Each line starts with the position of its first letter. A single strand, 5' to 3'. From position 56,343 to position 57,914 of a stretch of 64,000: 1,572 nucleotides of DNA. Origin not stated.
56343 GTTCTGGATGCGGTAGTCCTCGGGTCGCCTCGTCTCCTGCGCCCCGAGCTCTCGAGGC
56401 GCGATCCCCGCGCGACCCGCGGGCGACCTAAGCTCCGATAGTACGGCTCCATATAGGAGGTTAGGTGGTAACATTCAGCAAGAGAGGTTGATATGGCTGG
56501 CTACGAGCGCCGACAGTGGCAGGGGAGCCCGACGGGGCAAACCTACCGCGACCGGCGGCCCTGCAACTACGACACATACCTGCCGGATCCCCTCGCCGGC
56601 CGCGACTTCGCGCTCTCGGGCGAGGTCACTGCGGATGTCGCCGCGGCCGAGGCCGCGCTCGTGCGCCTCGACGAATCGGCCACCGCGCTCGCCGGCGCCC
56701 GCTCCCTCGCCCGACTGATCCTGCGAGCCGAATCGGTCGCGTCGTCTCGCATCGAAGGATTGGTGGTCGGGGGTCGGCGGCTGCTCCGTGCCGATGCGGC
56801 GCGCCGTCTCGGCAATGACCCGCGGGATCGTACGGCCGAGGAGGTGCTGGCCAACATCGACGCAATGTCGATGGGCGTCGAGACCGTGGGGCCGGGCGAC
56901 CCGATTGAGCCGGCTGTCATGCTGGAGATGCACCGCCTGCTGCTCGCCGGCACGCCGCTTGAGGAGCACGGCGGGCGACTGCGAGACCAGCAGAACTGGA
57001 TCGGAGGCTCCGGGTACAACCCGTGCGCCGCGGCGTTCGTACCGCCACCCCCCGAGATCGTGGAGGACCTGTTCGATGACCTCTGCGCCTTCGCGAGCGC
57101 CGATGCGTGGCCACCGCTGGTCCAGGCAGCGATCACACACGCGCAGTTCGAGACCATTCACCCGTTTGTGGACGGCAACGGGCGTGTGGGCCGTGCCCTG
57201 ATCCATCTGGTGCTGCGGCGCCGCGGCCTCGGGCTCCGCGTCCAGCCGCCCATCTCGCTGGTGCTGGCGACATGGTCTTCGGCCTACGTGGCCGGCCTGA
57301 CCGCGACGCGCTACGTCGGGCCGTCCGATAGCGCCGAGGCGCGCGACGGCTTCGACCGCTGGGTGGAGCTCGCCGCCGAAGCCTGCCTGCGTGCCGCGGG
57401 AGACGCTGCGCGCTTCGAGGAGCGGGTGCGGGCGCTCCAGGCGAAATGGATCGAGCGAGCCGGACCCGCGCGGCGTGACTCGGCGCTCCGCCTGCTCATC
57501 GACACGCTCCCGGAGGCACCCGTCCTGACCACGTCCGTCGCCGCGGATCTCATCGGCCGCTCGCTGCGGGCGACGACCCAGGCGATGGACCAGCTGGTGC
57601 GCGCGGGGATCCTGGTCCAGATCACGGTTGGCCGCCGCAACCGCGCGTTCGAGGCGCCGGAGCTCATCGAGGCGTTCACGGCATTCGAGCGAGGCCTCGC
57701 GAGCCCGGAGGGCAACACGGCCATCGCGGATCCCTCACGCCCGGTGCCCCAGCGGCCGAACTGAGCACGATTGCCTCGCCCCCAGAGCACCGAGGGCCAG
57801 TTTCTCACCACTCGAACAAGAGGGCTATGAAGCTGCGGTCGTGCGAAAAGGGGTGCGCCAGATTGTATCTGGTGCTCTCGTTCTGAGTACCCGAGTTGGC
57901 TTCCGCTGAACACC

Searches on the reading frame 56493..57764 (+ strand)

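Call 70: search_protein_families(library=pfam, proteins=[window:56493-57764:+], max_evalue=0.00001)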
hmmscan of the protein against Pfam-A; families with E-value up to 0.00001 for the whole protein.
window:56493-57764:+ (423 aa): 2 families
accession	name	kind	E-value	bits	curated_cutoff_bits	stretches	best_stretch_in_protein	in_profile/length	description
PF02661.23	Fic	-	5.1e-20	72.6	24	1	138-241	2-93/93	Fic/DOC family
PF13784.11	Fic_N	-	3.1e-13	50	26.7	1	49-130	4-82/82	Fic/DOC family N-terminal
